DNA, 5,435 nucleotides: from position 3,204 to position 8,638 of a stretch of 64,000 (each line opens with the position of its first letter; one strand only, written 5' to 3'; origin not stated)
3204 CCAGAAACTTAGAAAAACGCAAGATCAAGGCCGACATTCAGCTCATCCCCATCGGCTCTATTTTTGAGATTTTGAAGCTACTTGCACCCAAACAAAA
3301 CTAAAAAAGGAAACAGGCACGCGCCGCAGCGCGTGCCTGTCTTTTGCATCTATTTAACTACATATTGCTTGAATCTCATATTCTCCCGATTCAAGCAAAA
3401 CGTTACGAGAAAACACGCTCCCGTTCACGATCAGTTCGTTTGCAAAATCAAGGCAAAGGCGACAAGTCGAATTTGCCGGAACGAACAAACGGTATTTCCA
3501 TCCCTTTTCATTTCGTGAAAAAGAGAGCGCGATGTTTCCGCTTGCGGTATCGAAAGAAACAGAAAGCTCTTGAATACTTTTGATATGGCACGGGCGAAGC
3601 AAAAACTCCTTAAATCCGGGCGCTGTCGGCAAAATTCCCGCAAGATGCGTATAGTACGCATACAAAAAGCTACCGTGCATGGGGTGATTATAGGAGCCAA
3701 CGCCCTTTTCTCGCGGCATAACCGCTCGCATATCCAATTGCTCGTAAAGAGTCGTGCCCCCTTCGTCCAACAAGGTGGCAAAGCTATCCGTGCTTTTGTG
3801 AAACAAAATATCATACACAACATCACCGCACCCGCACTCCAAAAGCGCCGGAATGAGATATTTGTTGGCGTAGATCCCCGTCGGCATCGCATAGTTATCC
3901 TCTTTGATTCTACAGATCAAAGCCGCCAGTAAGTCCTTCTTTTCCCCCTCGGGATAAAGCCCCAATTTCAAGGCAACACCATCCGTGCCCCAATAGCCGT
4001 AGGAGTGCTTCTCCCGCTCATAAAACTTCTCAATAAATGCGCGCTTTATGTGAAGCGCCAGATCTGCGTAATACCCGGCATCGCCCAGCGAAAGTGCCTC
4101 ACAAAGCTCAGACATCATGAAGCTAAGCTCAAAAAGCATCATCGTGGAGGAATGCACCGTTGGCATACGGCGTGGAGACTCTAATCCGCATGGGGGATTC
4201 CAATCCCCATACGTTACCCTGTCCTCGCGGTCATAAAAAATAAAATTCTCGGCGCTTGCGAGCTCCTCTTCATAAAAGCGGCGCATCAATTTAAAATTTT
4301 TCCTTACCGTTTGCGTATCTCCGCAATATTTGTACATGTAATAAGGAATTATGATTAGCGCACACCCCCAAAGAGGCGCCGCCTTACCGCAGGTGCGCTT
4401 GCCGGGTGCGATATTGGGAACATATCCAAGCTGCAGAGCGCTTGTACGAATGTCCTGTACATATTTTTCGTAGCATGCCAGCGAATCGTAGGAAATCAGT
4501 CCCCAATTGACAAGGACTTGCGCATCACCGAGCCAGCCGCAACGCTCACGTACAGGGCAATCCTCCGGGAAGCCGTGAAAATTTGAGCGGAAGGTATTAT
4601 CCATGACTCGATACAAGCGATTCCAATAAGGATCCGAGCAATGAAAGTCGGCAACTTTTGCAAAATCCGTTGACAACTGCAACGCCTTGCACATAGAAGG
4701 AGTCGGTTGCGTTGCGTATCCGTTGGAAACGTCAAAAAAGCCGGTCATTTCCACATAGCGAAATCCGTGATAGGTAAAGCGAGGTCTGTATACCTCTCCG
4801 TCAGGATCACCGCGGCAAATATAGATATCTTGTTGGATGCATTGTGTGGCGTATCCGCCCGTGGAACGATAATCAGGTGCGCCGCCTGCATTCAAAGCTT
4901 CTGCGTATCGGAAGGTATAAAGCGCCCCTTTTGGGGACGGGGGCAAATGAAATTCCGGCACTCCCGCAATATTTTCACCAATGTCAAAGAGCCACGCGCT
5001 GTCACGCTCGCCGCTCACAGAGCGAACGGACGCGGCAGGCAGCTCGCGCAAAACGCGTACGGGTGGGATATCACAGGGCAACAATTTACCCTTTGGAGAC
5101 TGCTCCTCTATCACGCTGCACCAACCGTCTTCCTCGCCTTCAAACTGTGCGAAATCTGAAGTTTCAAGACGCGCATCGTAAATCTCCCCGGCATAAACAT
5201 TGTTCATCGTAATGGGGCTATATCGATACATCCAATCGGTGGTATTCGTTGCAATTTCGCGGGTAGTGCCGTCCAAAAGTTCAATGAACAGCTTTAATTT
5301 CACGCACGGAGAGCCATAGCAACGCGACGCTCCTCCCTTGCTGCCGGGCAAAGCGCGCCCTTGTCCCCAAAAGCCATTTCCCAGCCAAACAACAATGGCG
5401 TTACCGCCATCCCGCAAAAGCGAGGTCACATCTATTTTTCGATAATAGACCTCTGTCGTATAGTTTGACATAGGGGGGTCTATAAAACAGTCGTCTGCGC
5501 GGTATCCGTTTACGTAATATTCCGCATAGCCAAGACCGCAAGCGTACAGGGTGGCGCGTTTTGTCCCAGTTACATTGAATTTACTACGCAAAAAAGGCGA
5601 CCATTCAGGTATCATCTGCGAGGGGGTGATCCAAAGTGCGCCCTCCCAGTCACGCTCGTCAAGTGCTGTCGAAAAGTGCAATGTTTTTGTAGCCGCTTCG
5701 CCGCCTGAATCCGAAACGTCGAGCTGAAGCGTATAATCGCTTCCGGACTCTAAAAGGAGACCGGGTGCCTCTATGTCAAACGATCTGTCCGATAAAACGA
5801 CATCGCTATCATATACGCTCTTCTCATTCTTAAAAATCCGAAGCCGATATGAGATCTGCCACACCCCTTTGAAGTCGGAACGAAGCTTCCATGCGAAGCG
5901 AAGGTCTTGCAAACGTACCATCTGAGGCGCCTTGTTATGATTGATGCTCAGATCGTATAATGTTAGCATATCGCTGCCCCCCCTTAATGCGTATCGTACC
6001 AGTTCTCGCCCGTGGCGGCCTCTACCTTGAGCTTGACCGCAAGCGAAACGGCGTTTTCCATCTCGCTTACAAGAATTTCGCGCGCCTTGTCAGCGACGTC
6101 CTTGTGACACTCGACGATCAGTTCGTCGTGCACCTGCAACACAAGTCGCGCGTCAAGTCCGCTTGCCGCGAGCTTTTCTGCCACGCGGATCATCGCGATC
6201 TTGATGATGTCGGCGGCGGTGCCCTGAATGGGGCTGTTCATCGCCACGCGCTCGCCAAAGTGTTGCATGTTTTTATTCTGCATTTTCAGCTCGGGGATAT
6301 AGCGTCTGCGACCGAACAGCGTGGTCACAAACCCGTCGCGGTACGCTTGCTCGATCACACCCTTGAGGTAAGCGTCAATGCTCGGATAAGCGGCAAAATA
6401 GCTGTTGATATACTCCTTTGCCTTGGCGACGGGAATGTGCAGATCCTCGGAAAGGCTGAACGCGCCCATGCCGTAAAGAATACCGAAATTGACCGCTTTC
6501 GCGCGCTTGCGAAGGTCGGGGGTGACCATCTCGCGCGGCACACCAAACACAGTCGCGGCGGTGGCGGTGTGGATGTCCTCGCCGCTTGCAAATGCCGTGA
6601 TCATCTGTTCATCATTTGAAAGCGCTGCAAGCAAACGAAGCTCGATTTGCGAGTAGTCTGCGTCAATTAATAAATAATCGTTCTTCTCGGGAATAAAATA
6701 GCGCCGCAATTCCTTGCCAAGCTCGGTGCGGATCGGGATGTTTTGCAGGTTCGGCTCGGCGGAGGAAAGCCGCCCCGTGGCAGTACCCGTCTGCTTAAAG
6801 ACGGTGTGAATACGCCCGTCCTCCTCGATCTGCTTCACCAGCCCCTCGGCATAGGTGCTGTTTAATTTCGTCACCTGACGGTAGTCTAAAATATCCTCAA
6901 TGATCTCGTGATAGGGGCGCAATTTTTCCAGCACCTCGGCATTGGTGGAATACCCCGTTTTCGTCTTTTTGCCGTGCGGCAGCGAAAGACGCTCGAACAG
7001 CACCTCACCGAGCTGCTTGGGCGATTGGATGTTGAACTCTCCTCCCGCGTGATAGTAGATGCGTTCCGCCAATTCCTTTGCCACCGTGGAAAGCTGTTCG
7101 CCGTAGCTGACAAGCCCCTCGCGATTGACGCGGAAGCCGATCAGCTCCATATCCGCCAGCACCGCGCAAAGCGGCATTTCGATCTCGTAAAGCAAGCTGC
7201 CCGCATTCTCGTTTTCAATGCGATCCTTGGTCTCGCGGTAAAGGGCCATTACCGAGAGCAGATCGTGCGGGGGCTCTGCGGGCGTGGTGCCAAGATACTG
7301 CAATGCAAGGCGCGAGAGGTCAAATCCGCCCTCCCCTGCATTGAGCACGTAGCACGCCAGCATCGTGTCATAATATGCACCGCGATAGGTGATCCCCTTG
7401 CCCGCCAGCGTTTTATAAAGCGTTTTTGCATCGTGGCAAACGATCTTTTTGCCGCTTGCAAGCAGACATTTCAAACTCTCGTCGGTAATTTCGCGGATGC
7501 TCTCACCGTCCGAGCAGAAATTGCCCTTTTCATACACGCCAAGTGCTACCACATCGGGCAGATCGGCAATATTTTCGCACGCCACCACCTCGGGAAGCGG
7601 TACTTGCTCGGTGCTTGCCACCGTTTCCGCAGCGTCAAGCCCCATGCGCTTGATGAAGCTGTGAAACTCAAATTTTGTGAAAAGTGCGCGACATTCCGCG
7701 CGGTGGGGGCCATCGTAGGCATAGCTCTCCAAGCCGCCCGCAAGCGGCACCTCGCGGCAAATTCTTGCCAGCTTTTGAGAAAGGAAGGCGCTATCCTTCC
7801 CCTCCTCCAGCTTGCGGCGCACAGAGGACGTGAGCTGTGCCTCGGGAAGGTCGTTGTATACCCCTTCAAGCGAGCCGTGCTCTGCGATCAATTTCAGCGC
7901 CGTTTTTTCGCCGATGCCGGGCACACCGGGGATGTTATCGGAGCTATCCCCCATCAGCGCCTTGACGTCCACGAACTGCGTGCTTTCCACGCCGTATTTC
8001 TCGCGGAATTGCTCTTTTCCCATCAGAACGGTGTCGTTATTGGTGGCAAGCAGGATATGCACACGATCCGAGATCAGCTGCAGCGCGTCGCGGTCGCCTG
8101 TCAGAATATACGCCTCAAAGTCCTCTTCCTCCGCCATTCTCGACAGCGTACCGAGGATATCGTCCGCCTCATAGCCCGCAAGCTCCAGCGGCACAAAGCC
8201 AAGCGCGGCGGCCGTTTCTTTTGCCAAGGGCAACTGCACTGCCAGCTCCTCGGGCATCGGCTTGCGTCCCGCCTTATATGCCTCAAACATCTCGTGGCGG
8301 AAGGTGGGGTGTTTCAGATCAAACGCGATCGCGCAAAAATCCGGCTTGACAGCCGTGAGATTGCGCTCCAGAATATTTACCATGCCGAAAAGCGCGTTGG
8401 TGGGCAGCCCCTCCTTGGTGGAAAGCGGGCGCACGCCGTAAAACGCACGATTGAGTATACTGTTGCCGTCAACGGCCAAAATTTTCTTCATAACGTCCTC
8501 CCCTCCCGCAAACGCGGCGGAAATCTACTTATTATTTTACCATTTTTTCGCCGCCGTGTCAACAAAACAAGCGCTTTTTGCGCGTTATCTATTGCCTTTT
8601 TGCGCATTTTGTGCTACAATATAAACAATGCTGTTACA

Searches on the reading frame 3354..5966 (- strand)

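Call 75: search_protein_families(library=pfam, proteins=[window:3354-5966:-], max_evalue=0.00001)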
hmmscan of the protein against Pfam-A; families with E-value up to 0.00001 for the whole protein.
window:3354-5966:- (870 aa): 5 families
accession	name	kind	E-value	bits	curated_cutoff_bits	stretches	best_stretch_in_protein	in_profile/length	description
PF17389.8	Bac_rhamnosid6H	-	9.5e-59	199.8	24.5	1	437-771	2-335/339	Bacterial alpha-L-rhamnosidase 6 hairpin glycosidase domain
PF08531.16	Bac_rhamnosid_N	-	8.8e-39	133.5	25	1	136-305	4-170/172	Alpha-L-rhamnosidase N-terminal domain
PF05592.18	Bac_rhamnosid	-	1.9e-17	63.5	22.2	1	321-411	4-88/102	Bacterial alpha-L-rhamnosidase concanavalin-like domain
PF25788.1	Ig_Rha78A_N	-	9.8e-13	48.7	27.4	1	4-102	2-103/105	Rha78A-like, N-terminal immunoglobulin domain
PF17390.7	Bac_rhamnosid_C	-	6.1e-12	45.6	22.1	1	777-840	1-64/78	Bacterial alpha-L-rhamnosidase C-terminal domain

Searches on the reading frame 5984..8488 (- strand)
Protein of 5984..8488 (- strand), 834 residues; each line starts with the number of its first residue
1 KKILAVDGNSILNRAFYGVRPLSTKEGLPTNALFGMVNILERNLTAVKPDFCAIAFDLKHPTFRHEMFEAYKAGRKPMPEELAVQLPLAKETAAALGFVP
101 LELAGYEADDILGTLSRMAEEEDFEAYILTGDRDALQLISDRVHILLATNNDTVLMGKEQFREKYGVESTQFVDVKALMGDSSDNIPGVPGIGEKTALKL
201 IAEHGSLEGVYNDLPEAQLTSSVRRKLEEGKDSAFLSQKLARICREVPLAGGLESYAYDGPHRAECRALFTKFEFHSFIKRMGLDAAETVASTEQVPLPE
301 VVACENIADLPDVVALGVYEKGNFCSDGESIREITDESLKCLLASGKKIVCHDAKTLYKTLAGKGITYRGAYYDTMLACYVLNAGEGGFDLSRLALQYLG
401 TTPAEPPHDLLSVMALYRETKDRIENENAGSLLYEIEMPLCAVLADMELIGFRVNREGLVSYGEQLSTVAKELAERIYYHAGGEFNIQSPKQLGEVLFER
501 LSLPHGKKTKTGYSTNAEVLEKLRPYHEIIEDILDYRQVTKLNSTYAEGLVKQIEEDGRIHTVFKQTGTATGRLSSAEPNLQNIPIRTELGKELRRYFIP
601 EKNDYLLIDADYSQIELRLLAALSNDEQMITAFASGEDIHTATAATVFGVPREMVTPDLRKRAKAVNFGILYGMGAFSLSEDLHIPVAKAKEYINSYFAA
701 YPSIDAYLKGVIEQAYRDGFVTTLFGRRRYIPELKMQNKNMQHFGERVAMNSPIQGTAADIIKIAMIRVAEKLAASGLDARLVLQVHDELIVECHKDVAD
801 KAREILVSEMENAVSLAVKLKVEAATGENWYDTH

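Call 75: search_protein_families(library=pfam, proteins=[window:5984-8488:-], max_evalue=0.00001)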
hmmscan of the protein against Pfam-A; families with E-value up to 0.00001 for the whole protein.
window:5984-8488:- (834 aa): 3 families
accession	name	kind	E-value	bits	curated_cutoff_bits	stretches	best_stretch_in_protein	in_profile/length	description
PF00476.26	DNA_pol_A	-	4e-160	533.4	34.3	1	459-832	4-381/381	DNA polymerase family A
PF02739.22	5_3_exonuc_N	-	9.7e-54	181.9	34.3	1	2-166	1-164/164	5'-3' exonuclease, N-terminal resolvase-like domain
PF01367.25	5_3_exonuc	-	9.2e-31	106.6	40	1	167-262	1-95/97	5'-3' exonuclease, C-terminal SAM fold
